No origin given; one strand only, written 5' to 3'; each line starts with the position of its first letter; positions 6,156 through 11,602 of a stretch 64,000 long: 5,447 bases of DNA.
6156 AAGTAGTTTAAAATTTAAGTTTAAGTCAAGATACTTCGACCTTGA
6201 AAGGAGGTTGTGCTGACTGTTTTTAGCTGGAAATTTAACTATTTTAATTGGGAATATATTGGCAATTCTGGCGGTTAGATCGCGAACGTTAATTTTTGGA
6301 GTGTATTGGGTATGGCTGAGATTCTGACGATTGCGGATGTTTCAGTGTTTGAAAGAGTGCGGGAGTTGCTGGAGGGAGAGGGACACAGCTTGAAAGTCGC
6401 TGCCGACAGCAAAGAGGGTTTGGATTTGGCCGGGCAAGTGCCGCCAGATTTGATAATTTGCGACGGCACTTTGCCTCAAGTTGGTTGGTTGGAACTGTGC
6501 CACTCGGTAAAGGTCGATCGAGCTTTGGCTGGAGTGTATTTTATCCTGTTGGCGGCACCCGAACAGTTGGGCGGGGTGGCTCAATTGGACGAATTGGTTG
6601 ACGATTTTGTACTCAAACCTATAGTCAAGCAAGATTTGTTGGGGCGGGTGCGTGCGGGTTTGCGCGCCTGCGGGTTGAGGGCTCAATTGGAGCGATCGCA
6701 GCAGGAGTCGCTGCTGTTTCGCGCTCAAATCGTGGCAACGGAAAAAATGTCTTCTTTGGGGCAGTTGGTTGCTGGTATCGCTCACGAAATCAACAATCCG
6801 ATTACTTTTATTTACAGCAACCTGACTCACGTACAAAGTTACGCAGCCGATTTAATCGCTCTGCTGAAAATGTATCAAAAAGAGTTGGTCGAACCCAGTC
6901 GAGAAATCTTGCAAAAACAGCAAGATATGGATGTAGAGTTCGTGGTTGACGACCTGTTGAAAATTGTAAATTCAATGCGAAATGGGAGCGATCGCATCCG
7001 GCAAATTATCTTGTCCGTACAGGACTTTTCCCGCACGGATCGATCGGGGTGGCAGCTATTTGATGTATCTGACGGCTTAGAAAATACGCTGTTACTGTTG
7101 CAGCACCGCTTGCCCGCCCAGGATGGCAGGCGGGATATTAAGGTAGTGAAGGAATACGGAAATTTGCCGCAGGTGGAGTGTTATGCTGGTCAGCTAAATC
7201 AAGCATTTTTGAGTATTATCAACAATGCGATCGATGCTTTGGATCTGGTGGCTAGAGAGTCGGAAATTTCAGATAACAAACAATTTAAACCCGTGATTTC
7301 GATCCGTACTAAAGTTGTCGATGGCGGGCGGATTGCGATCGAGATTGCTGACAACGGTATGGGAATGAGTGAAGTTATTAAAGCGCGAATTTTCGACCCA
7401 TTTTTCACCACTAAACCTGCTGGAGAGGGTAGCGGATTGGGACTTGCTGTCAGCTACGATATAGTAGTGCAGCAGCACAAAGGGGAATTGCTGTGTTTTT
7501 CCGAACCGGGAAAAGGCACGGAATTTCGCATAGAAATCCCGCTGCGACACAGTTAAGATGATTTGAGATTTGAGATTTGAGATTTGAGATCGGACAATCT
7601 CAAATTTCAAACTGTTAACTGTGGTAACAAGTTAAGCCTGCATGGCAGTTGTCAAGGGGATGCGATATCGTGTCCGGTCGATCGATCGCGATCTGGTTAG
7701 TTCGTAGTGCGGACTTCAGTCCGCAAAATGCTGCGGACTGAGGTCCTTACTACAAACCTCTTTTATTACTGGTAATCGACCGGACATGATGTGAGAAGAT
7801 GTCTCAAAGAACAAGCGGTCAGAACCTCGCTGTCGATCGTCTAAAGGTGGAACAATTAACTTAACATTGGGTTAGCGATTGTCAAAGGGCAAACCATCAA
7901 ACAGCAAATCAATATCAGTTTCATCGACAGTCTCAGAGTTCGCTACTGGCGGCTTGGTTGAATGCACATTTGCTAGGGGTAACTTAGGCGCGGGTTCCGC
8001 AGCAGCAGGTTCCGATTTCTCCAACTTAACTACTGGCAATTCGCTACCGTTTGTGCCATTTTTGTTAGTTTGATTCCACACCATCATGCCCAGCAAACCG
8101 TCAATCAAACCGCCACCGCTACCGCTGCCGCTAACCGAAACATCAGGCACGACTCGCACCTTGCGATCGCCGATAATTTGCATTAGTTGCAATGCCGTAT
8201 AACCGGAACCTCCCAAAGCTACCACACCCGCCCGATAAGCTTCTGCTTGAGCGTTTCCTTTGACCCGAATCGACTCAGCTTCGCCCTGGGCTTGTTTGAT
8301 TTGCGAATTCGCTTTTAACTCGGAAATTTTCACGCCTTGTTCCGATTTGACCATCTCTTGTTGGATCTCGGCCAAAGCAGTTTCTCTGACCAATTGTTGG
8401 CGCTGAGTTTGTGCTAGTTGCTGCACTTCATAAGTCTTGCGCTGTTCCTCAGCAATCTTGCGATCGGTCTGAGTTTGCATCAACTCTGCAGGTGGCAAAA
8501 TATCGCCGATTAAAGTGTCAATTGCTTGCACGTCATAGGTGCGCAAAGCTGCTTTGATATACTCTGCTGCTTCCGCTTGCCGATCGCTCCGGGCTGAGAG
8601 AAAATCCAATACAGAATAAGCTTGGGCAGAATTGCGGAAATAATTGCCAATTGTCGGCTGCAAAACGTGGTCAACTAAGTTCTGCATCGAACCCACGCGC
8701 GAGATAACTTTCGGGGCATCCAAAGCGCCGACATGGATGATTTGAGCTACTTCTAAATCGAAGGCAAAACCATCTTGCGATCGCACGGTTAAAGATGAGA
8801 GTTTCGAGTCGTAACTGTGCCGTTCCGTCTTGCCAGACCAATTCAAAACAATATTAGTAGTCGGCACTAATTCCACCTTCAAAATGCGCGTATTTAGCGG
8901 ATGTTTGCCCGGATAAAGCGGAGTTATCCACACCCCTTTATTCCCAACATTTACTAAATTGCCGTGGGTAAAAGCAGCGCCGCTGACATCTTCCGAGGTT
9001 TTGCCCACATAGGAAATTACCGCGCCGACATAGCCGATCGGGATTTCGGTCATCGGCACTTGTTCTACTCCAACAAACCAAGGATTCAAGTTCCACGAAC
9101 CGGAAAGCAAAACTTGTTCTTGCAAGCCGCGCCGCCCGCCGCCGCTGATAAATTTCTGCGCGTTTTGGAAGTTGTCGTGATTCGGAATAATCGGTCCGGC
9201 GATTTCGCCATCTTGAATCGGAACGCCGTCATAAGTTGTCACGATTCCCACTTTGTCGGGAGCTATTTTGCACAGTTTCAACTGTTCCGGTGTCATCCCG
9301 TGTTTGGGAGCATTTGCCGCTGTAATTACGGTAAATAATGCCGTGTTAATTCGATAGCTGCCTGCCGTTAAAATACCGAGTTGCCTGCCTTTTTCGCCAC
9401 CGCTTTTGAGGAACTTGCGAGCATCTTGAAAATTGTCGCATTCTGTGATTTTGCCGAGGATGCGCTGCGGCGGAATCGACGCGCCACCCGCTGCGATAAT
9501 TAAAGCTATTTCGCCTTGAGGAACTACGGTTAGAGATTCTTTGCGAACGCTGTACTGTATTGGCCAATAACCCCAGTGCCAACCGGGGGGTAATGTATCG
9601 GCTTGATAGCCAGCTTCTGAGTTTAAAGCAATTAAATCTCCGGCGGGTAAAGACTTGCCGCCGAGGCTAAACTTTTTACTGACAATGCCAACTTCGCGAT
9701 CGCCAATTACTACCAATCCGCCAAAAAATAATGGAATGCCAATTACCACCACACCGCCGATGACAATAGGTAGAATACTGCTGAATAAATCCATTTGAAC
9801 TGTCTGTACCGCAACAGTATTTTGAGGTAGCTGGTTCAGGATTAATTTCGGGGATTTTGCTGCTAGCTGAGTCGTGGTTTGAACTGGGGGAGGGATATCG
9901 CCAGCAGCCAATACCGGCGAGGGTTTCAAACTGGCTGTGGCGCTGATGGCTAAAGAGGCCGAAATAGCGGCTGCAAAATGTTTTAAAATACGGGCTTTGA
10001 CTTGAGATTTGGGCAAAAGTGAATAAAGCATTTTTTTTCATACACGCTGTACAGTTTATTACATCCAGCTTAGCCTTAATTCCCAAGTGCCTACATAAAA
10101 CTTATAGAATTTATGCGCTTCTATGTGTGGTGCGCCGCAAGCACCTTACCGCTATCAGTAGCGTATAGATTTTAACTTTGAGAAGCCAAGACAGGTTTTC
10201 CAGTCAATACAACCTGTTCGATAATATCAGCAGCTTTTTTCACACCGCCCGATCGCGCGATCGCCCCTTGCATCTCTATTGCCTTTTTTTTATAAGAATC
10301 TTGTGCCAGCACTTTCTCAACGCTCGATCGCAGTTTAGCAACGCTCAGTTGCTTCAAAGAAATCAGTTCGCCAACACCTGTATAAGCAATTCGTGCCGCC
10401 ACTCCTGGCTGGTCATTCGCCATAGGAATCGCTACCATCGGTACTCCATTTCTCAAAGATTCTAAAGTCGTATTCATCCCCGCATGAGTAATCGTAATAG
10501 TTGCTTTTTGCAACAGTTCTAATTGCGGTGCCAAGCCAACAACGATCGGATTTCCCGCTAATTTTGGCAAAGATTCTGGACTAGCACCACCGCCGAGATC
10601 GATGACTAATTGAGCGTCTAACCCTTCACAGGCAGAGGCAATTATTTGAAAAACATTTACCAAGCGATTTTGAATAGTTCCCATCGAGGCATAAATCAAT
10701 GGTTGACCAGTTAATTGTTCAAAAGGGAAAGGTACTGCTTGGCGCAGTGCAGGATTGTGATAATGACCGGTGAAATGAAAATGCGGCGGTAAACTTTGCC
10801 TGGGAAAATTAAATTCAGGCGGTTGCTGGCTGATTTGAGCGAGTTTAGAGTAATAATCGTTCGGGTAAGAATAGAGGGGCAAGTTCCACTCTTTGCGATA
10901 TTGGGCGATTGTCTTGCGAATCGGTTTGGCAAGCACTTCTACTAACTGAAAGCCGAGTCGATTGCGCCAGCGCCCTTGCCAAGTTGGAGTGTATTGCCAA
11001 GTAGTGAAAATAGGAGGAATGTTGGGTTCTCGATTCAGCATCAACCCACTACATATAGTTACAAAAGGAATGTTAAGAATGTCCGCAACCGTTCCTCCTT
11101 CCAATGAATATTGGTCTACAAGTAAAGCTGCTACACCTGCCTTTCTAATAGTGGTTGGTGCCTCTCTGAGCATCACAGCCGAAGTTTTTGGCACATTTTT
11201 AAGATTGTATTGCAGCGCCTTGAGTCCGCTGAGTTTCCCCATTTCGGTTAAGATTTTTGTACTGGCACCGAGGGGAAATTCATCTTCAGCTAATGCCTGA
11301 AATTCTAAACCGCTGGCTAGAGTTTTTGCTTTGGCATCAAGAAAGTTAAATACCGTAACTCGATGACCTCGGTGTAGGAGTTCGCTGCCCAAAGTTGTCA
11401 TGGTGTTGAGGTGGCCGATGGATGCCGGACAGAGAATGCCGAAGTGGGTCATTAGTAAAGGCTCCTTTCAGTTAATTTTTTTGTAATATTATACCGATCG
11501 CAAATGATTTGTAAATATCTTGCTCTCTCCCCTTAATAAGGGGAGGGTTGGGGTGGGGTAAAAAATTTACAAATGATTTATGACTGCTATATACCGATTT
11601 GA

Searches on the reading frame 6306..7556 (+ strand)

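Call 6: search_protein_families(library=pfam, proteins=[window:6306-7556:+], max_evalue=0.01)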
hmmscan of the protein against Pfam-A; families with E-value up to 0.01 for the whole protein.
window:6306-7556:+ (416 aa): 3 families
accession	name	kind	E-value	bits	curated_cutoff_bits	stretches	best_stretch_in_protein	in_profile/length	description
PF02518.31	HATPase_c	-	2.6e-20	73.3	26.4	1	296-414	5-110/111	Histidine kinase-, DNA gyrase B-, and HSP90-like ATPase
PF00072.30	Response_reg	-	6.3e-09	36.4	30.2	1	13-115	9-110/111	Response regulator receiver domain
PF00512.31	HisKA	-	2.4e-07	31.2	26.9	1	151-243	2-62/66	His Kinase A (phospho-acceptor) domain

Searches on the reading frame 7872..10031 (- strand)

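Call 54: search_protein_families(library=pfam, proteins=[window:7872-10031:-], max_evalue=0.00001)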
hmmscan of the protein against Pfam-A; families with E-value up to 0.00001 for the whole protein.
window:7872-10031:- (719 aa): 1 family
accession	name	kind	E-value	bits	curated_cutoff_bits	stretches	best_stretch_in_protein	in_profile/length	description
PF01145.31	Band_7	-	6.2e-25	88.7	23.6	1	330-544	3-173/176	SPFH domain / Band 7 family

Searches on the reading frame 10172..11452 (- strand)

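Call 54: search_protein_families(library=pfam, proteins=[window:10172-11452:-], max_evalue=0.00001)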
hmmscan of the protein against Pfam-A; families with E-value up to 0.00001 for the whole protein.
window:10172-11452:- (426 aa): 3 families
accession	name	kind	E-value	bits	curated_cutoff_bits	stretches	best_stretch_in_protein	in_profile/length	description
PF00201.24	UDPGT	-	5.6e-23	82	19.5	1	96-393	108-417/499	UDP-glucoronosyl and UDP-glucosyl transferase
PF06722.18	EryCIII-like_C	-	1.4e-12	48.2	31.7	1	276-396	8-127/145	Erythromycin biosynthesis protein CIII-like, C-terminal domain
PF04101.22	Glyco_tran_28_C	-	5.3e-10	40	22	1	311-410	66-162/166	Glycosyltransferase family 28 C-terminal domain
